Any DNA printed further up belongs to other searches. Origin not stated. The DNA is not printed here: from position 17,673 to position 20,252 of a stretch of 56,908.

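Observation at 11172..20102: Translationally coupled core module: giant CBM-fused SBP, two permeases, NHL-propeller/Yip1 protein and DUF5696-like lipoprotein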

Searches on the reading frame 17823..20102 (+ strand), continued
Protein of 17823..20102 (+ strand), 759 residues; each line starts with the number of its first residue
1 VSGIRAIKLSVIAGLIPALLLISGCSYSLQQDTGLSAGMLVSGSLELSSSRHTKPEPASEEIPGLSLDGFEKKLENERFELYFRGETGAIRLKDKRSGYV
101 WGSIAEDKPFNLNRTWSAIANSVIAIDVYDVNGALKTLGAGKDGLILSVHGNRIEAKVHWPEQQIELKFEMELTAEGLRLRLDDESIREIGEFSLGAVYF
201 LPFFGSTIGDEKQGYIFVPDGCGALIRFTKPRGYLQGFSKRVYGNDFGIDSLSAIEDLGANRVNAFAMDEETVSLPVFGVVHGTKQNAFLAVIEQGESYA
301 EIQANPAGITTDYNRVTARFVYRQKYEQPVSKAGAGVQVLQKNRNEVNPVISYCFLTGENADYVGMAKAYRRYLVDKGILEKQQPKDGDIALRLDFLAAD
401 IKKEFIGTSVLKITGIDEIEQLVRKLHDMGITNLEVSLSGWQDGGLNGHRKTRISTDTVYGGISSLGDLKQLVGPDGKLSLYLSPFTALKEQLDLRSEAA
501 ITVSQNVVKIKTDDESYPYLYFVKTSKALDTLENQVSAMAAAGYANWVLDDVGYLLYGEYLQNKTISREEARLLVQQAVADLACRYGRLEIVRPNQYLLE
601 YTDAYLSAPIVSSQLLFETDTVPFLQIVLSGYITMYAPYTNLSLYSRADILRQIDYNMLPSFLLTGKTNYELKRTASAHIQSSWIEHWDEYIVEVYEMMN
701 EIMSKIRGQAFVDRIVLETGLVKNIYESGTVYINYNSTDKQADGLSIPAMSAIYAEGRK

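Call 26: find_encoding_contigs(protein=P0079, flank=10000, max_places=1)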
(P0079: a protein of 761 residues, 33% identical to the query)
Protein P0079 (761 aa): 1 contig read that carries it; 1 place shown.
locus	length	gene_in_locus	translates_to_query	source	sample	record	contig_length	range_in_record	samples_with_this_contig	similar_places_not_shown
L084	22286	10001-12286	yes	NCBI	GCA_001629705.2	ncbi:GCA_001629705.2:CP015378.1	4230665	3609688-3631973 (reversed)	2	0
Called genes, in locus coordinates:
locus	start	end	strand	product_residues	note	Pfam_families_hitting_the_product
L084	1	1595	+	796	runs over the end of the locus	PF01301:Glyco_hydro_35, PF02449:Glyco_hydro_42, PF22369:GLMA_2nd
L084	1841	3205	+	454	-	PF01547:SBP_bac_1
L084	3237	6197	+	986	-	PF01547:SBP_bac_1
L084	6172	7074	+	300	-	PF00528:BPD_transp_1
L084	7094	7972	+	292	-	PF00528:BPD_transp_1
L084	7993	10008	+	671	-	PF08450:SGL (faint), PF06739:SBBP (faint), PF20067:SSL_N (faint), PF01436:NHL (weak), PF00515:TPR_1 (faint), PF07719:TPR_2 (faint), PF04893:Yip1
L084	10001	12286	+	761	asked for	PF18952:DUF5696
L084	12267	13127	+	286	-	PF00528:BPD_transp_1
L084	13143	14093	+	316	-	PF00528:BPD_transp_1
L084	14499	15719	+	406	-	PF10091:Glycoamylase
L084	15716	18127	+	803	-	PF01301:Glyco_hydro_35, PF02449:Glyco_hydro_42, PF22369:GLMA_2nd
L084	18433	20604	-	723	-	PF00933:Glyco_hydro_3, PF01915:Glyco_hydro_3_C, PF14310:Fn3-like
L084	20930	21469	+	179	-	PF04542:Sigma70_r2, PF08281:Sigma70_r4_2, PF04545:Sigma70_r4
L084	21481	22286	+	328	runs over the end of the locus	PF13786:DUF4179, PF18705:DUF5643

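Call 27: find_encoding_contigs(protein=P0060, flank=10000, max_places=1)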
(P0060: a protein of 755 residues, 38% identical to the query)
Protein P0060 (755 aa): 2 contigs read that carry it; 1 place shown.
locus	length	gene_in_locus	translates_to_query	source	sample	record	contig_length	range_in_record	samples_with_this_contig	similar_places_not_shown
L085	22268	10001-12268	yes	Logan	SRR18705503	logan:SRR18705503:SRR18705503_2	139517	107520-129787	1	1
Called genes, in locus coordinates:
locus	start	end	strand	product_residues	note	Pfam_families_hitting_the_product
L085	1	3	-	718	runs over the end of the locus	PF00933:Glyco_hydro_3, PF01915:Glyco_hydro_3_C, PF14310:Fn3-like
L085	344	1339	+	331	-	PF00356:LacI, PF00532:Peripla_BP_1, PF13407:Peripla_BP_4, PF13377:Peripla_BP_3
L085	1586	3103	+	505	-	PF01547:SBP_bac_1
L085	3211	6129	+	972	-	PF01547:SBP_bac_1, PF13416:SBP_bac_8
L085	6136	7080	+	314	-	PF00528:BPD_transp_1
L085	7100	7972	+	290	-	PF00528:BPD_transp_1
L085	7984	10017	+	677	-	PF01436:NHL (faint), PF04893:Yip1 (weak)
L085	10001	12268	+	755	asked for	PF18952:DUF5696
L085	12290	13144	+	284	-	-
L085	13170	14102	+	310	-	PF00528:BPD_transp_1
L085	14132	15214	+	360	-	-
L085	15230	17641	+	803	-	PF01301:Glyco_hydro_35, PF02449:Glyco_hydro_42, PF22369:GLMA_2nd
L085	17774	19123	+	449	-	PF10091:Glycoamylase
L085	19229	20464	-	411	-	PF00501:AMP-binding, PF14535:AMP-binding_C_2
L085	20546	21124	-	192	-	PF01558:POR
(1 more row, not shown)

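Call 31: predict_structure(alignment_id=A1)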
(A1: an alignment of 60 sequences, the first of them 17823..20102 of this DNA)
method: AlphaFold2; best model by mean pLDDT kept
length: 759 residues; sequences in the alignment: 60
mean_pLDDT: 91.0   pTM: 0.91
mean pLDDT of the five models: 91.0, 90.2, 89.8, 89.7, 89.3
residues with pLDDT >= 90: 622; 70-90: 72; 50-70: 36; < 50: 29
segments of 3 or more residues with pLDDT < 50: 24-38, 256-267
pLDDT, mean of each block of 10 residues (from residue 1): 54 59 47 42 79 93 95 98 93 98 94 94 97 94 89 96 97 98 97 97 97 97 97 92 92 51 45 97 98 98 95 97 92 82 95 98 98 98 92 98 92 97 97 97 95 91 94 92 96 95 92 85 96 95 94 95 92 98 96 98 97 92 98 97 88 97 96 91 92 97 95 96 97 97 96 86
secondary structure, 60 per line:
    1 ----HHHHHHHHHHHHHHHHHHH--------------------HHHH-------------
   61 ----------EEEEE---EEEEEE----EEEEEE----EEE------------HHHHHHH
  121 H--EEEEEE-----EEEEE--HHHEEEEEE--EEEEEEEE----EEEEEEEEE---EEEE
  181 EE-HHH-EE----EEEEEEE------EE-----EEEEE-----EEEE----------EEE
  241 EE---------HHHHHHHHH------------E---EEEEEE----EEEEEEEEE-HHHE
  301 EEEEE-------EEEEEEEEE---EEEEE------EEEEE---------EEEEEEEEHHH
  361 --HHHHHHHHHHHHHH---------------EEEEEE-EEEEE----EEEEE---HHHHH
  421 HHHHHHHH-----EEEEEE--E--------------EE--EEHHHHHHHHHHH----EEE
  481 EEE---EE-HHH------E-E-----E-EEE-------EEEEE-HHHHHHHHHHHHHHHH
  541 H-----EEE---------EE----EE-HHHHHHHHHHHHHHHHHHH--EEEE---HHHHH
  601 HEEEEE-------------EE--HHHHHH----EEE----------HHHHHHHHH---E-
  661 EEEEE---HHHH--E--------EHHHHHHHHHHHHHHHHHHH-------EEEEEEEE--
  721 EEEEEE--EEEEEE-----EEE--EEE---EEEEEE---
elements in order (helices of 4 or more, strands of 3 or more residues): H5-23 H44-47 E71-75 E79-84 E89-94 E99-101 H114-121 E124-129 E135-139 E145-150 E153-160 E165-173 E177-182 E194-200 E214-218 E224-227 E238-242 H252-260 E277-282 E287-295 E300-305 E313-321 E325-329 E336-340 E350-357 H363-376 E392-397 E399-403 E408-412 H416-428 E434-439 H463-473 E478-483 E509-511 E519-523 H525-541 E547-549 H568-586 E589-592 H596-601 E602-606 H624-629 E634-636 H647-655 E661-665 H669-672 H685-703 E711-718 E721-726 E729-734 E740-742 E745-747 E751-756
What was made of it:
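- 17823..20102 (+): DUF5696 protein (759 aa; lipobox LISGC in this copy). The predicted three-domain fold is an N-terminal beta-sandwich, a (beta/alpha)8 barrel and a C-terminal beta-sandwich, like GH129. AlphaFold2 pLDDT 91, pTM 0.91 (call 31).
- On Glycoside hydrolase family 129: AlphaFold2 pLDDT 91 (call 31).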

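Call 35: fold_search(model_id=the predicted structure, library=pdb)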
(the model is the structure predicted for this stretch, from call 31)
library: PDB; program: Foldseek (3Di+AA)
matches with E <= 10: 1067; with E <= 0.001: 120
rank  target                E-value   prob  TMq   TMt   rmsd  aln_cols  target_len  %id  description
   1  5opq_A                3.9e-31  1.00  0.61  0.70   6.0       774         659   13  A 3,6-anhydro-D-galactosidase produced by Zobellia galactanivorans. This is an exo-lytic enzyme that hydrolyzes termin (released 2017-11-29)
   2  8rzk_A                1.2e-30  1.00  0.62  0.71   6.0       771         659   12  The Michaelis complex of ZgGH129 D486N from Zobellia galactanivorans with neo-b/k-oligo-carrageenan tetrasaccharide (b (released 2024-07-31)
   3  5opq_D                1.8e-30  1.00  0.62  0.70   5.9       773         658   13  A 3,6-anhydro-D-galactosidase produced by Zobellia galactanivorans. This is an exo-lytic enzyme that hydrolyzes termin (released 2017-11-29)
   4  5wzn_A                4.6e-23  1.00  0.61  0.73   5.9       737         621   13  Alpha-N-acetylgalactosaminidase NagBb from Bifidobacterium bifidum - GalNAc complex (released 2017-06-07)
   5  5wzq_A                3.4e-22  1.00  0.58  0.70   6.8       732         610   13  Alpha-N-acetylgalactosaminidase NagBb from Bifidobacterium bifidum - quadruple mutant (released 2017-06-07)
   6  5wzr_A                6.6e-22  1.00  0.62  0.73   6.2       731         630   13  Alpha-N-acetylgalactosaminidase NagBb from Bifidobacterium bifidum - Gal-NHAc-DNJ complex (released 2017-06-07)
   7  5wzr_B                2.0e-21  1.00  0.60  0.71   5.9       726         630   13  Alpha-N-acetylgalactosaminidase NagBb from Bifidobacterium bifidum - Gal-NHAc-DNJ complex (released 2017-06-07)
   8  5wzp_A                2.1e-21  1.00  0.58  0.72   6.3       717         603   13  Alpha-N-acetylgalactosaminidase NagBb from Bifidobacterium bifidum - ligand free (released 2017-06-07)
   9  5wzp_B                2.1e-21  1.00  0.58  0.72   6.4       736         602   12  Alpha-N-acetylgalactosaminidase NagBb from Bifidobacterium bifidum - ligand free (released 2017-06-07)
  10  5wzq_B                2.8e-21  1.00  0.59  0.72   6.5       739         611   13  Alpha-N-acetylgalactosaminidase NagBb from Bifidobacterium bifidum - quadruple mutant (released 2017-06-07)
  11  5wzn_B                3.6e-21  1.00  0.60  0.71   6.0       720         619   13  Alpha-N-acetylgalactosaminidase NagBb from Bifidobacterium bifidum - GalNAc complex (released 2017-06-07)
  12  5a56_A                8.4e-17  1.00  0.45  0.33   9.2       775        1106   10  The structure of GH101 from Streptococcus pneumoniae TIGR4 in complex with 1-O-methyl-T-antigen (released 2015-09-02)
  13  5a55                  3.7e-16  1.00  0.44  0.33   9.7       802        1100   10  The native structure of GH101 from Streptococcus pneumoniae TIGR4 (released 2015-09-02)
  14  2xn0_A                1.3e-15  1.00  0.44  0.46  10.0       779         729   11  Structure of alpha-galactosidase from Lactobacillus acidophilus NCFM, PtCl4 derivative (released 2011-08-10)
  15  8k7v_A                3.8e-15  1.00  0.43  0.43  10.6       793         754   10  the alpha-galactosidase 5 with inhibitor ABP2 (released 2024-07-31)
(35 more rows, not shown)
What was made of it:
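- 17823..20102 (+): Foldseek finds GH129 (5opq, E 4e-31; 5wzn, E 5e-23), then GH101, GH36 and GH31 (call 35).
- On Glycoside hydrolase family 129: Foldseek to 5opq at E 4e-31 and 5wzn at E 5e-23 (call 35).
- Closest known: Glycoside hydrolase family 129. Same: It shares the predicted three-domain architecture and gives the best structural matches (E 4e-31 and 5e-23, TM on target 0.70-0.73; call 35).
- The fold family consists of active enzymes (call 35).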

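Call 36: search_solved_structures(query=A1, max_evalue=10, show_alignments=3)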
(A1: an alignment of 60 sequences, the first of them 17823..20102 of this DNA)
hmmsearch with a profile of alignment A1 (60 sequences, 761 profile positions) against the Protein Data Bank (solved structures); distinct sequences matched with E-value up to 10: 12.
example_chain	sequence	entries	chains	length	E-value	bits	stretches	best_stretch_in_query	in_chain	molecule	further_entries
8rzk_A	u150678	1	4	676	2.2e-07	32.7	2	74-133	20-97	Conserved hypothetical periplasmic protein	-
8rzg_A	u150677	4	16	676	2.4e-07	32.6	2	74-133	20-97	Conserved hypothetical periplasmic protein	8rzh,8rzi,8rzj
5opq_A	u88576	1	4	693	3.4e-07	32.1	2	74-133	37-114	3,6-anhydro-D-galactosidase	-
5wzn_A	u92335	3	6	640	1.3e-06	30.2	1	345-493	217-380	Alpha-N-acetylgalactosaminidase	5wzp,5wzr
5wzq_A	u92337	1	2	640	1.8e-06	29.8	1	344-488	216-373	Alpha-N-acetylgalactosaminidase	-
6llq_A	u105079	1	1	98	0.00062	21.4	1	396-477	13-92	VAL88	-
2n3z_A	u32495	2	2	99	0.0015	20.1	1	395-477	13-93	OR446 | De novo designed protein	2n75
5clt_A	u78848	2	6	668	0.8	11.1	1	452-562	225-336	1,4-alpha-glucan-branching enzyme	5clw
4bzy_A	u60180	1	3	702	0.87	10.9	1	452-562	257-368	1,4-ALPHA-GLUCAN-BRANCHING ENZYME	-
4ehc_A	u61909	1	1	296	1.6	10.1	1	590-627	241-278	PE-PGRS FAMILY PROTEIN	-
4eo1_A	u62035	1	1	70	1.9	9.8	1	711-755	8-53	Attachment protein G3P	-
6lxl_A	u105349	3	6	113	2.7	9.3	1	218-229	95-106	Transcriptional regulatory protein OmpR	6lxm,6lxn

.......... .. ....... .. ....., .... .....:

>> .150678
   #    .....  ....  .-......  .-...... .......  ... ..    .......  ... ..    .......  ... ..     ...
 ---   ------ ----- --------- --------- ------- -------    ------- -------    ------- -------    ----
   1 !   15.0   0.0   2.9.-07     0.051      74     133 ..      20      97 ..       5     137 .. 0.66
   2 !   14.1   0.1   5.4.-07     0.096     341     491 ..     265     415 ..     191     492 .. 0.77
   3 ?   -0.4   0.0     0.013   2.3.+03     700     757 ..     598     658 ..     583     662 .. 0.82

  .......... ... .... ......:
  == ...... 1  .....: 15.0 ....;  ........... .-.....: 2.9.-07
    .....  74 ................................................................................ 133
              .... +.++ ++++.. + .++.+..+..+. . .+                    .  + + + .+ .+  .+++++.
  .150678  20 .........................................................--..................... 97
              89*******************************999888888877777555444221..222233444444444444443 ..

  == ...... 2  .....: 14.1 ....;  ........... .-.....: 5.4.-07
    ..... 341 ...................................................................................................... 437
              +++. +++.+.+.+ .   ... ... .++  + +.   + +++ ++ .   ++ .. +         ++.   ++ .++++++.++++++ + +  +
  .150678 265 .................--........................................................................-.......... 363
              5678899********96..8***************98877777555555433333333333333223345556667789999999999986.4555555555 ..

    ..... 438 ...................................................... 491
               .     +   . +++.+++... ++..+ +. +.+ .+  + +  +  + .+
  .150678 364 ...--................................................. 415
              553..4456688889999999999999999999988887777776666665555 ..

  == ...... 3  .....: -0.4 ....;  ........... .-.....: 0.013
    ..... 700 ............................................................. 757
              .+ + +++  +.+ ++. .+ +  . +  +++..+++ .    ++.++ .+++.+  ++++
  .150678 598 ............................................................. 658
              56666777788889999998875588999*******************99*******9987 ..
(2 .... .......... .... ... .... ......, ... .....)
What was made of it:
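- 17823..20102 (+): The family profile against PDB sequences gives GH129 at E 2e-7 (call 36).
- On Glycoside hydrolase family 129: A 60-sequence profile reaches PDB GH129 chains at only E 2e-7 to 1e-6, over partial regions (call 36).
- Closest known: Glycoside hydrolase family 129. Same: A weak but significant profile-to-sequence relationship exists (E 2e-7 and 1e-6; call 36).
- DUF5696 fold: AlphaFold2 pLDDT 91, Foldseek to GH129 at E 4e-31, and a sequence profile to GH129 at E 2e-7 (calls 31, 35, 36).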
